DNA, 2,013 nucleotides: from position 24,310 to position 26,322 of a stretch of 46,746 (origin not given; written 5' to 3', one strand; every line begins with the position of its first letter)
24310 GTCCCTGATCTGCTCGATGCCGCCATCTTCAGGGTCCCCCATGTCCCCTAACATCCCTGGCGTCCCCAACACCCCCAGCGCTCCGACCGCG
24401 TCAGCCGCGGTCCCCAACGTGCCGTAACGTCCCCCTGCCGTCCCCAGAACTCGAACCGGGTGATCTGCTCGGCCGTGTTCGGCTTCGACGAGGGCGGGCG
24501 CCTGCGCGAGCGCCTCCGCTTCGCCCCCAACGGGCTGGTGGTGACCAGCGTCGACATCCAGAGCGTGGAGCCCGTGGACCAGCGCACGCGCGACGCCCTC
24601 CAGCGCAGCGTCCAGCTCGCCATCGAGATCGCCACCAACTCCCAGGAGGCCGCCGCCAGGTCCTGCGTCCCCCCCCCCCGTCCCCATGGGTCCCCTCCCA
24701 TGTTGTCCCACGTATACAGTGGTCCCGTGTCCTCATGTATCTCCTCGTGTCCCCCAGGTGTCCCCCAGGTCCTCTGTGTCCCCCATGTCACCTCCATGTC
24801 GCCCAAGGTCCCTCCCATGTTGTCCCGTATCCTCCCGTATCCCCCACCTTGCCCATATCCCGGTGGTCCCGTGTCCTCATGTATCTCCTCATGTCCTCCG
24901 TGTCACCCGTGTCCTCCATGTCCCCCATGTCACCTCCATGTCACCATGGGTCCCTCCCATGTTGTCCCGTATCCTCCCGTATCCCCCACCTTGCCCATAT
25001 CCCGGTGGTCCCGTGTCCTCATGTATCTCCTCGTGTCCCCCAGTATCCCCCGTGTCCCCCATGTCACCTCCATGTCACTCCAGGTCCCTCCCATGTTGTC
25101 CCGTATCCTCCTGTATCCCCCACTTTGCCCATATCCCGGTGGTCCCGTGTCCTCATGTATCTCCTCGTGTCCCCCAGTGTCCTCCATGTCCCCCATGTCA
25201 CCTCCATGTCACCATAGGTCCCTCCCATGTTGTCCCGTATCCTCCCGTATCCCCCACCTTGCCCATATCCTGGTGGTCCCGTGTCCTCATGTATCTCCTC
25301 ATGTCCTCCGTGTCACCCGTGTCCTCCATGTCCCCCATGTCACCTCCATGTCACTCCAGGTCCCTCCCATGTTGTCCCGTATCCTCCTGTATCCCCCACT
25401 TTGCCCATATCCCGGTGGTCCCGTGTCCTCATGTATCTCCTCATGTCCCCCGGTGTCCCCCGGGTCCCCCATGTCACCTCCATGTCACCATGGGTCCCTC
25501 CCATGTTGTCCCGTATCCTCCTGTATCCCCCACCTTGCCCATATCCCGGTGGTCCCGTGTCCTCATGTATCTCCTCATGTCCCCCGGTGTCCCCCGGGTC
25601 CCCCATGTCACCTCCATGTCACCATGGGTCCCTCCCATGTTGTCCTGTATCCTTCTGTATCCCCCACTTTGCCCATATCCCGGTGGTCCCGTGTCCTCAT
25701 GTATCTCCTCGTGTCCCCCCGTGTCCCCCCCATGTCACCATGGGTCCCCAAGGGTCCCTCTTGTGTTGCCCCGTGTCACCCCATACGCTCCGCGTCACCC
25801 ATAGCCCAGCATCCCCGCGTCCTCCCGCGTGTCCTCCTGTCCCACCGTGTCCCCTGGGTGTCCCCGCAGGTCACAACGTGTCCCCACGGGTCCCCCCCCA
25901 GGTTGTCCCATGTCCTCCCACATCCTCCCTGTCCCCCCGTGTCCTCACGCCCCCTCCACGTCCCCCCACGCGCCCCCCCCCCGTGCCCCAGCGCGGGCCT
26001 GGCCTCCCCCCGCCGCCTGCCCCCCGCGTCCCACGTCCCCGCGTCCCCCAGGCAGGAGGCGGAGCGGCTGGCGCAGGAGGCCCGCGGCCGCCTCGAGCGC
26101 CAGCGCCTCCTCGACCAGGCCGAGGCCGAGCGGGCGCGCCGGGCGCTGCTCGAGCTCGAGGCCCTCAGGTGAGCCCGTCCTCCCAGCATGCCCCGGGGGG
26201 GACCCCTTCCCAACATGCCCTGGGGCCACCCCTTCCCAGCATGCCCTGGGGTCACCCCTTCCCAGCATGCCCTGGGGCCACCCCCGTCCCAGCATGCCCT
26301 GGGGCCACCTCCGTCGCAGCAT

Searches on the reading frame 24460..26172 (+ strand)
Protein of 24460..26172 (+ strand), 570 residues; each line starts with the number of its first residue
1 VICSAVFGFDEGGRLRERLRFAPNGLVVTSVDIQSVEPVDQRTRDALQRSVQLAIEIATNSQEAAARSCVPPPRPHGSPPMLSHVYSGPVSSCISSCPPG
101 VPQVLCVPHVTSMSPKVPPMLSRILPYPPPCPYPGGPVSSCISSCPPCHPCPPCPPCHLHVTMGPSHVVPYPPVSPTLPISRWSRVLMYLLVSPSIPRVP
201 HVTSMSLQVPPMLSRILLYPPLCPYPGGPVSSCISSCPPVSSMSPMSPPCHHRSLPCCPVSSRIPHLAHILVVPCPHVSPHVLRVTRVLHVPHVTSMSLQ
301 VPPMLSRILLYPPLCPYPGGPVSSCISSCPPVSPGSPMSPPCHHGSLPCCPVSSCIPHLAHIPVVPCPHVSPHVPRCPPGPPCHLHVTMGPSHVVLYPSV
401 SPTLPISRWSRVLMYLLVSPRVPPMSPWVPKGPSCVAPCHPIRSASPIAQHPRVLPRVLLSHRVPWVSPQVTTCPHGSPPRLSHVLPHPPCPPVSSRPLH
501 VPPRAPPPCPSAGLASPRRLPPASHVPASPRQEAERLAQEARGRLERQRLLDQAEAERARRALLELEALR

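Call 6: search_protein_families(library=pfam, proteins=[window:24460-26172:+], max_evalue=0.01)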
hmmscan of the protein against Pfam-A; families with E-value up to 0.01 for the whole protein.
window:24460-26172:+ (570 aa): 2 families
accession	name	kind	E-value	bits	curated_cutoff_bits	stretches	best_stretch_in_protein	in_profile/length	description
PF11978.13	MVP_shoulder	-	9.8e-08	32.5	25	1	1-40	79-118/118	Shoulder domain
PF18412.6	Wza_C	-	0.003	17.8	25.8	0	179-199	2-20/30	Outer-membrane lipoprotein Wza C-terminal domain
